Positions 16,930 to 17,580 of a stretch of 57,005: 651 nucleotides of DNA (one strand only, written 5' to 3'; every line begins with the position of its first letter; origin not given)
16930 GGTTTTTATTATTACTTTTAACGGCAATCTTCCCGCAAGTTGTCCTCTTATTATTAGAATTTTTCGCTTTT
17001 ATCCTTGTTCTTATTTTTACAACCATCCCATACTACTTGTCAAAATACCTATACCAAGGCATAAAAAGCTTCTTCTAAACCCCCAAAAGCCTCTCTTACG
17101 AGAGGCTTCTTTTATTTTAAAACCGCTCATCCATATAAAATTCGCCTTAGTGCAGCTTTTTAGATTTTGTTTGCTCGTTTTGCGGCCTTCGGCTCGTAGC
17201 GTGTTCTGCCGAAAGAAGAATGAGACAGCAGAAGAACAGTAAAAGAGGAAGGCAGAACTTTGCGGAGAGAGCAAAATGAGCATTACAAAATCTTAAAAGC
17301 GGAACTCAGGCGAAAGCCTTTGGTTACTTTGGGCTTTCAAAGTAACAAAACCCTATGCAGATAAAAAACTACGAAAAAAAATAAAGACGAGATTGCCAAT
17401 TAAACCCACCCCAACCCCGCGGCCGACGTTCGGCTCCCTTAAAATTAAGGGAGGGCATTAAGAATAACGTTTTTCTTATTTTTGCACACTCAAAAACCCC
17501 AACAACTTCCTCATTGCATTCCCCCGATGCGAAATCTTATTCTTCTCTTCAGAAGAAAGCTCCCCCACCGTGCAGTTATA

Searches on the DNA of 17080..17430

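Call 70: search_rna_families(source=window, start=17080, end=17430, threshold=evalue, max_evalue=1)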
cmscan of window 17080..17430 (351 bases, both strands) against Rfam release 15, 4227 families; matches with E-value up to 1: 3.
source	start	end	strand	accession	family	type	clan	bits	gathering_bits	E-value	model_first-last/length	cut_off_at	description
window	17080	17115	+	RF01859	Phe_leader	Cis-reg; leader;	-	19.9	55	0.55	90-125/125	5'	Phenylalanine leader peptide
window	17142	17315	+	RF04130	MIR7996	Gene; miRNA;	-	17.6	119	0.87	1-190/190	no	MIR7996 microRNA precursor family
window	17080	17118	+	RF02076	STnc100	Gene; sRNA;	-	14.8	47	0.51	169-206/206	5'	Gammaproteobacterial sRNA STnc100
